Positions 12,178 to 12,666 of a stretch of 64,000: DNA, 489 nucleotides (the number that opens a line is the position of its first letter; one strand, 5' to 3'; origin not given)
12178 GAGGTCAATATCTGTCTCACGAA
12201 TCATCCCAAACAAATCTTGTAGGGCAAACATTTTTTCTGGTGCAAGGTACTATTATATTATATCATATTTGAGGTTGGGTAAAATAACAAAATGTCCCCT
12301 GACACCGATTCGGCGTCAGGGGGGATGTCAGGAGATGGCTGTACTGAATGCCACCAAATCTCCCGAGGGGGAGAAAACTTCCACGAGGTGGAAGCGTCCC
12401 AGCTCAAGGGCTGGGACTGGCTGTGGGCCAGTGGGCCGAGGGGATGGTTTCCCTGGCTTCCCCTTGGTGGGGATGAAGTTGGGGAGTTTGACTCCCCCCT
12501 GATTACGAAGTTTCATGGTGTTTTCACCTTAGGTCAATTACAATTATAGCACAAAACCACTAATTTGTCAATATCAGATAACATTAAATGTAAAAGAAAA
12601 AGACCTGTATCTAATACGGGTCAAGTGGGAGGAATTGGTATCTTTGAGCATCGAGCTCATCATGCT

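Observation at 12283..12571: Self-contained consensus-promoter-to-terminator unit whose ~200-nt body is an array of eight perfect hairpins, with anomalous GC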

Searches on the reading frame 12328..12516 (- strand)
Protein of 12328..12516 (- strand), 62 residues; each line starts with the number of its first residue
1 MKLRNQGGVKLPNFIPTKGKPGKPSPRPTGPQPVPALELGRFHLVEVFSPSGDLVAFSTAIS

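Call 12: search_protein_families(library=pfam, proteins=[window:12328-12516:-], max_evalue=0.01)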
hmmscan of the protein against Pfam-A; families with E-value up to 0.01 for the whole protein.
window:12328-12516:- (62 aa): 0 families

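Call 13: find_homologous_proteins(query=window:12328-12516:-, max_evalue=10)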
Query window:12328-12516:- (62 aa): 1 proteins with E <= 10 among 1 candidates.
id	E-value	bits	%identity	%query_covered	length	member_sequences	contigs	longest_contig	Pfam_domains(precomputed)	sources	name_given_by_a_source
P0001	3.9e-3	35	85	44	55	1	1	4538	-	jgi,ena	jgi:hypothetical protein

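Call 15: find_encoding_contigs(protein=P0001, flank=5000)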
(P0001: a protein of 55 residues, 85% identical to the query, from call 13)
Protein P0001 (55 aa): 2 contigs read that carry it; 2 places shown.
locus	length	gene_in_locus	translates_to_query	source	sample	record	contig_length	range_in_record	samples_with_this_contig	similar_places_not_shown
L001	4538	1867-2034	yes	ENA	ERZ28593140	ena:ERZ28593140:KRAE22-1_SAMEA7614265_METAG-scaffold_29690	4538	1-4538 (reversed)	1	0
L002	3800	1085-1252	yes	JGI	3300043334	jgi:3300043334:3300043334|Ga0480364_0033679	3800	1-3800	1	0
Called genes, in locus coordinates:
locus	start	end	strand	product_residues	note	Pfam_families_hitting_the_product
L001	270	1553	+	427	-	PF01943:Polysacc_synt, PF13440:Polysacc_synt_3 (weak)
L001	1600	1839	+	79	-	-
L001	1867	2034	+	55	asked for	-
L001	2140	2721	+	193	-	-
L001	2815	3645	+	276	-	-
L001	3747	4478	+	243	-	-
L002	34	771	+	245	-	PF01943:Polysacc_synt (weak)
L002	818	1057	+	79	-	-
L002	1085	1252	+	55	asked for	-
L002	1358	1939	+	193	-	-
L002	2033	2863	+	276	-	-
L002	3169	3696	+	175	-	-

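Call 16: find_encoding_contigs(protein=window:12328-12516:-, flank=10000)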
Protein window:12328-12516:- (62 aa): no gene with exactly this product is on record in the collection.
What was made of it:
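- Tried and rejected: Exact look-up of the 62-aa product: not on record (call 16).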

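Call 36: find_homologous_proteins(query=A3, max_evalue=1)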
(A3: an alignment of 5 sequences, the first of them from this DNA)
Query A3 (5 sequences) (62 aa, profile of the alignment): 7 proteins with E <= 1 among 2206 candidates.
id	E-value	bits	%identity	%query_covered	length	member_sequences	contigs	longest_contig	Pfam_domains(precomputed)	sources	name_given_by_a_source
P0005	1.1e-22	98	29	56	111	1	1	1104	-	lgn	-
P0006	2.7e-21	93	54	37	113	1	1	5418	-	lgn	-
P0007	1.7e-12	65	53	60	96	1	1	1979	-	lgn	-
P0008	1.9e-5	43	61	37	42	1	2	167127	-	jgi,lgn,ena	jgi:hypothetical protein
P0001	6.7e-5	41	85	44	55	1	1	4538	-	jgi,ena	jgi:hypothetical protein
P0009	1.5e-3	37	65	37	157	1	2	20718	-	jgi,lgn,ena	-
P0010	1.8e-2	33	77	47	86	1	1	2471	-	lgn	-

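Call 38: find_encoding_contigs(protein=P0007, flank=3000, max_places=3)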
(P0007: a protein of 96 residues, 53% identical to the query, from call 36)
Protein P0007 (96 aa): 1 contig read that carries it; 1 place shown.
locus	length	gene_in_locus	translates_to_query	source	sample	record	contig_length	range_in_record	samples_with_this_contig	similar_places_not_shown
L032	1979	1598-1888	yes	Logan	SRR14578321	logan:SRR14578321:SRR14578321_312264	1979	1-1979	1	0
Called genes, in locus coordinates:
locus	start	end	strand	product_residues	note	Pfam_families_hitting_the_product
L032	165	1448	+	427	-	PF01943:Polysacc_synt, PF13440:Polysacc_synt_3 (weak)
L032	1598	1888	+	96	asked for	-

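Call 39: find_encoding_contigs(protein=P0008, flank=4000, max_places=3)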
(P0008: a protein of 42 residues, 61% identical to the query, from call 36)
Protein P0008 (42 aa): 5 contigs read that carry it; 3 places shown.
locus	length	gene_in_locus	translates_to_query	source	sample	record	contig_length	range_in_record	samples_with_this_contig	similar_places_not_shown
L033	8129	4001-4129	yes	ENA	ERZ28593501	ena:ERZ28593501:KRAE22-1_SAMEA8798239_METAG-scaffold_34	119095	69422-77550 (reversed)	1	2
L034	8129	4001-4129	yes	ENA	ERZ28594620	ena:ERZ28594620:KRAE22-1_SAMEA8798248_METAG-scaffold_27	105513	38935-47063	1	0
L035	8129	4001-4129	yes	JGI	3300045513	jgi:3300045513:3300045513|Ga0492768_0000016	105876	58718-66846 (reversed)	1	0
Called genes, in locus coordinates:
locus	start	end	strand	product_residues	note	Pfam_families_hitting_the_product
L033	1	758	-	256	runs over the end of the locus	PF01061:ABC2_membrane, PF12698:ABC2_membrane_3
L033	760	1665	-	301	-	PF00005:ABC_tran, PF13175:AAA_15 (faint), PF13304:AAA_21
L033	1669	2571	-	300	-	PF04018:VCA0040-like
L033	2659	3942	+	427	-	PF01943:Polysacc_synt, PF13440:Polysacc_synt_3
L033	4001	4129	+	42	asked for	-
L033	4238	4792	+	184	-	-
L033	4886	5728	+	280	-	-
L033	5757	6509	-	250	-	PF00535:Glycos_transf_2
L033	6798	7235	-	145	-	-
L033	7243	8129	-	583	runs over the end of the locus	PF14200:RicinB_lectin_2 (faint), PF00652:Ricin_B_lectin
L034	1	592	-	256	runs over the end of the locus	PF01061:ABC2_membrane, PF12698:ABC2_membrane_3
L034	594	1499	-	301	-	PF00005:ABC_tran, PF13175:AAA_15 (faint), PF13304:AAA_21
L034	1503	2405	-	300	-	PF04018:VCA0040-like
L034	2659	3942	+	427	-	PF01943:Polysacc_synt, PF13440:Polysacc_synt_3 (weak)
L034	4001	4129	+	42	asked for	-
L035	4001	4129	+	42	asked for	-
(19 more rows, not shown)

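Call 40: find_encoding_contigs(protein=P0009, flank=3000, max_places=3)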
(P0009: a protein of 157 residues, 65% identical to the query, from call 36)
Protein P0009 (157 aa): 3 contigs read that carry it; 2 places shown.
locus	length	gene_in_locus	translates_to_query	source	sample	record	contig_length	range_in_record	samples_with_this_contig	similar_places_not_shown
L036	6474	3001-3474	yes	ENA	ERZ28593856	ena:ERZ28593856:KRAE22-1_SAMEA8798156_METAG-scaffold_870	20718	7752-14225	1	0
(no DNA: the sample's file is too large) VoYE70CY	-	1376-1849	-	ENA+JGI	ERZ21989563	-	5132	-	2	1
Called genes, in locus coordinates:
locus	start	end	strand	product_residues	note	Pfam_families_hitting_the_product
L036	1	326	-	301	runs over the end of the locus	PF00005:ABC_tran, PF13175:AAA_15 (faint), PF13304:AAA_21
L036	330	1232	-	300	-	PF04018:VCA0040-like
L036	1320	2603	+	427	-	PF01943:Polysacc_synt, PF13440:Polysacc_synt_3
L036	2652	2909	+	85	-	-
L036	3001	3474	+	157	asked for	-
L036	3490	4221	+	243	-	-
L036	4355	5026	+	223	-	-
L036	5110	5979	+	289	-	-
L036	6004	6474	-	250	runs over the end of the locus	PF00535:Glycos_transf_2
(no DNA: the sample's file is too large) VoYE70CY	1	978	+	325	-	?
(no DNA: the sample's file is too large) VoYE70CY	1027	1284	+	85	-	-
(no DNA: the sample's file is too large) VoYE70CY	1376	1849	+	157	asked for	-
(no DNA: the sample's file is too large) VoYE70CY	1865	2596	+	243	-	-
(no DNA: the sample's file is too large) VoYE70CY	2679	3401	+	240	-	-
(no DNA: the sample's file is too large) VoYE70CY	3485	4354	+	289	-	-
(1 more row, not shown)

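Call 41: find_encoding_contigs(protein=P0010, flank=3000, max_places=3)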
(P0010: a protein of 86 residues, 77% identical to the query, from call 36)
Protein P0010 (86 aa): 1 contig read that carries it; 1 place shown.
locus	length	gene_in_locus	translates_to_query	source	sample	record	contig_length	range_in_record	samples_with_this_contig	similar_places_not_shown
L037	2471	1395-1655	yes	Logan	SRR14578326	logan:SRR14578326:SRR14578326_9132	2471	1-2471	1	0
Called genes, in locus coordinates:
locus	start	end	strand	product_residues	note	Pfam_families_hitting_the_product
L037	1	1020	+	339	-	?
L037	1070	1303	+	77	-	-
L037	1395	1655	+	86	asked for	-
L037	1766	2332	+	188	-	-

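Call 48: search_protein_families(library=ncbifam, proteins=[window:12328-12516:-, P0006], max_evalue=1)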
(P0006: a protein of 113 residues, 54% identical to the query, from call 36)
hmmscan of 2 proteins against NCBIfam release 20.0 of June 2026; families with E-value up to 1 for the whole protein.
window:12328-12516:- (62 aa): 0 families

P0006 (113 aa): 0 families

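Call 49: search_protein_families(library=phrogs, proteins=[window:12328-12516:-, P0006], max_evalue=1)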
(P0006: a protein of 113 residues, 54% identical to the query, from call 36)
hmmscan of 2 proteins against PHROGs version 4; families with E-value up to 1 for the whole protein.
window:12328-12516:- (62 aa): 0 families

P0006 (113 aa): 0 families

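Call 50: search_protein_families(library=padloc, proteins=[window:12328-12516:-, P0006], max_evalue=1)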
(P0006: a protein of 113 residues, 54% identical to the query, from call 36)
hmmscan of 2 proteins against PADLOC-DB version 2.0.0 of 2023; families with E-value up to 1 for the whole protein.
window:12328-12516:- (62 aa): 0 families

P0006 (113 aa): 0 families

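Call 61: search_protein_representatives(alignment_id=A5)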
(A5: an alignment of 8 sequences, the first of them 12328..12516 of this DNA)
Query: 8 sequences, 98 profile positions. Proteins with E-value up to 0.001 (for the whole library): 5; up to 1e-10: 3; up to 1e-30: 1. The best 5 are listed.
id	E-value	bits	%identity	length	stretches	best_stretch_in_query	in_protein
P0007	9.1e-37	141.5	-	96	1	1-98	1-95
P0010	4.3e-22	94.4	-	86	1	1-72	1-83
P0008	1.1e-12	64.2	-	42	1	1-37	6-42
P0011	3.0e-05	40.4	-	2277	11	38-70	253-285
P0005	6.6e-04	36.1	-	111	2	53-98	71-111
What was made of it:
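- Tried and rejected: One repetitive 2277-aa protein was judged spurious (call 61).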

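Call 63: search_solved_structures(query=A5, max_evalue=10, show_alignments=2)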
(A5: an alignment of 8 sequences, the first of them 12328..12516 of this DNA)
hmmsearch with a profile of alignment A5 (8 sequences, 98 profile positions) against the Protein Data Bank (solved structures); distinct sequences matched with E-value up to 10: 0.

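Call 64: search_protein_families(library=pfam, proteins=[P0006, P0007, P0010], max_evalue=10)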
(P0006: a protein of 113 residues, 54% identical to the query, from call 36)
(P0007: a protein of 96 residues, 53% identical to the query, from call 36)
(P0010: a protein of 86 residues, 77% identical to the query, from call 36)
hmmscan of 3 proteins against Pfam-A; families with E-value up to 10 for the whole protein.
P0006 (113 aa): 0 families

P0007 (96 aa): 0 families

P0010 (86 aa): 0 families
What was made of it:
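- On Proline-rich antimicrobial peptides: No Pfam, NCBIfam or PDB-sequence match (calls 12, 48, 63, 64).
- Closest known: Proline-rich antimicrobial peptides such as drosocin, apidaecin and oncocin. Different: There is no detectable homology in Pfam or among PDB sequences (calls 12, 63, 64).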

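Call 78: predict_structure(alignment_id=A5)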
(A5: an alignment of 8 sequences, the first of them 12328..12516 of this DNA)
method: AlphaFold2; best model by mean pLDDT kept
length: 62 residues; sequences in the alignment: 8
mean_pLDDT: 68.2   pTM: 0.23
mean pLDDT of the five models: 68.2, 67.7, 67.3, 64.6, 59.5
residues with pLDDT >= 90: 0; 70-90: 22; 50-70: 40; < 50: 0
segments of 3 or more residues with pLDDT < 50: none
pLDDT, mean of each block of 10 residues (from residue 1): 67 72 67 55 74 77 55
secondary structure, 60 per line:
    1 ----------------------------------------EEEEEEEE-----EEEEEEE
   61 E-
elements in order: E41-48 E54-61
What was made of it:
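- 12328..12516 (-): 62-aa ORF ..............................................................: a Pro-rich disordered N-terminal part followed by a C-terminal beta-hairpin. The AF2 model has a coil at 1-40 and strands at 41-48 and 54-61, mean pLDDT 68 (call 78).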

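Call 79: search_protein_families(library=pfam, proteins=[L001:2815-3645:+, L036:4355-5026:+, L036:3490-4221:+, L033:4238-4792:+, L036:2652-2909:+], max_evalue=1)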
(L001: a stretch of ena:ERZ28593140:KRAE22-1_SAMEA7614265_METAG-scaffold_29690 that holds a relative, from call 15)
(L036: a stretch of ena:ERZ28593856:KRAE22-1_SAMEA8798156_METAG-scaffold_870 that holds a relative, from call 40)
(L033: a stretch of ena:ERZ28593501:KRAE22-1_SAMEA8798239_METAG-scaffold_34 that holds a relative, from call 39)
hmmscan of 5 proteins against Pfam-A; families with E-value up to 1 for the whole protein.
L001:2815-3645:+ (276 aa): 0 families

L036:4355-5026:+ (223 aa): 0 families

L036:3490-4221:+ (243 aa): 1 family
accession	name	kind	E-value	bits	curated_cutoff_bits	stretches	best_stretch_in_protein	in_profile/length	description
PF00145.23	DNA_methylase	-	0.074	12.9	22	1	28-88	34-93/324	C-5 cytosine-specific DNA methylase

L033:4238-4792:+ (184 aa): 0 families

L036:2652-2909:+ (85 aa): 0 families
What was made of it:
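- Tried and rejected: Pfam, NCBIfam, PHROGs, PADLOC and PDB-sequence searches for the small protein and for neighbour families A, C, D and E: no credible hit (calls 12, 48-50, 63, 64, 79).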

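Call 84: search_dna_similar(query=P0006, collection=plasmids, mode=protein, max_evalue=0.01, max_rows=5)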
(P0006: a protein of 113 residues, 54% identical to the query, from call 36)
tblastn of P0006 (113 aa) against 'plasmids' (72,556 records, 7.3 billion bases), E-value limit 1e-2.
No match.
